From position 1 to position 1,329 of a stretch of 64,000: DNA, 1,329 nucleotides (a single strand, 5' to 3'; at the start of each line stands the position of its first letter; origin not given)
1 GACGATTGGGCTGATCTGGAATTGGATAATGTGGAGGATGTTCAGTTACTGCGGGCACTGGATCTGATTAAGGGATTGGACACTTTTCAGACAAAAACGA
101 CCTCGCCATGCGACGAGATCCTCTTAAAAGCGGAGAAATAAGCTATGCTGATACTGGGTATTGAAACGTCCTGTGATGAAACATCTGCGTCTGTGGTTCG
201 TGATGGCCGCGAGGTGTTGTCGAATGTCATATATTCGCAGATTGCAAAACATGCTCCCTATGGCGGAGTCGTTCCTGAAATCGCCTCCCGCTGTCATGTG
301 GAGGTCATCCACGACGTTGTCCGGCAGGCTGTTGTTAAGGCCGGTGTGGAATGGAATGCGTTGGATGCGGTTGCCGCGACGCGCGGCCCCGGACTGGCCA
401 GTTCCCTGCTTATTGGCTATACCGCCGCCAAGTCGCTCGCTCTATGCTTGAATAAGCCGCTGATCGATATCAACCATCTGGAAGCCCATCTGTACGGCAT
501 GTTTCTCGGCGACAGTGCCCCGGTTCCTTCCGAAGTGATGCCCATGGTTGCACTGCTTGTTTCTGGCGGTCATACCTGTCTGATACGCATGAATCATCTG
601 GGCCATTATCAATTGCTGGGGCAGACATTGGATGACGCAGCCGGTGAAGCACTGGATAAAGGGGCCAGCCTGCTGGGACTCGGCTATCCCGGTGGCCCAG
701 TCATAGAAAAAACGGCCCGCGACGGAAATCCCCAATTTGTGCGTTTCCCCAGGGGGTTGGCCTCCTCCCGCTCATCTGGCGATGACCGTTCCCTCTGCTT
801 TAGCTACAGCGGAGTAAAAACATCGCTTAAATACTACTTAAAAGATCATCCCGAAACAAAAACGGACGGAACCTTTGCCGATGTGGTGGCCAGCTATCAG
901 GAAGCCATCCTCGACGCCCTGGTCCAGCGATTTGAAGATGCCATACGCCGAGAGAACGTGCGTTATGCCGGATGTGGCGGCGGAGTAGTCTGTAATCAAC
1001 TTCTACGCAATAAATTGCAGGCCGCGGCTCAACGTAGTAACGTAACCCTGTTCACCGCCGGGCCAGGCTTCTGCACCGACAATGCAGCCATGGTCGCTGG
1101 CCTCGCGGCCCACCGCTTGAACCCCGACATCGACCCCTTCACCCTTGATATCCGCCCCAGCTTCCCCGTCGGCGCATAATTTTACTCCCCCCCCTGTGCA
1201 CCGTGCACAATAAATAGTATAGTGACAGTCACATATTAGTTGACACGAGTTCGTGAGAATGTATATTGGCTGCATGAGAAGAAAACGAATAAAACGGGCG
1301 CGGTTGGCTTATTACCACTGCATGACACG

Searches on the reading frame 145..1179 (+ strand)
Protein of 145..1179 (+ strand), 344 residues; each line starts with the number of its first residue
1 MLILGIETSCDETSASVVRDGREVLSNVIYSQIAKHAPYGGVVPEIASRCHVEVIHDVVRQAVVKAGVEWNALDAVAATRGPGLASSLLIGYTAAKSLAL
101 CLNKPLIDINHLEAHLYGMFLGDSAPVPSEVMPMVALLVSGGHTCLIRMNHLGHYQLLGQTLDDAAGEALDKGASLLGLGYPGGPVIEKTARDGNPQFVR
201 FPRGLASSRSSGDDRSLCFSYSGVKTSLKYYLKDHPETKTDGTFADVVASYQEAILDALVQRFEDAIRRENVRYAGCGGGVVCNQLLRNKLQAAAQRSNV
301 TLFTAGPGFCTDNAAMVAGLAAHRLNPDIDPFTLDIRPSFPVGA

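Call 13: search_protein_families(library=ncbifam, proteins=[window:145-1179:+], max_evalue=0.001)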
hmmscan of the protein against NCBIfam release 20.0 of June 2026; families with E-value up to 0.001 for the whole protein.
window:145-1179:+ (344 aa): 5 families
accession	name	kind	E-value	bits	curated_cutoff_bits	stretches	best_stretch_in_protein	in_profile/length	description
TIGR03723.1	T6A_TsaD_YgjD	equivalog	3.4e-113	377.9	296.1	1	3-325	1-313/314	tRNA (adenosine(37)-N6)-threonylcarbamoyltransferase complex transferase subunit TsaD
TIGR00329.1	gcp_kae1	subfamily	1.2e-94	317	207.8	1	4-318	1-305/305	tRNA (adenosine(37)-N6)-threonylcarbamoyltransferase complex transferase subunit TsaD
NF007174.0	PRK09605.1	equivalog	4e-51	174.1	447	1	1-323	1-297/535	bifunctional N(6)-L-threonylcarbamoyladenine synthase/serine/threonine protein kinase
TIGR03722.2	arch_KAE1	equivalog_domain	4.5e-51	173.9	375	1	3-326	1-300/323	KEOPS complex N(6)-L-threonylcarbamoyladenine synthase Kae1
TIGR03725.1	T6A_YeaZ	equivalog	7.2e-14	52.3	69.3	1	3-118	1-100/212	tRNA (adenosine(37)-N6)-threonylcarbamoyltransferase complex dimerization subunit type 1 TsaB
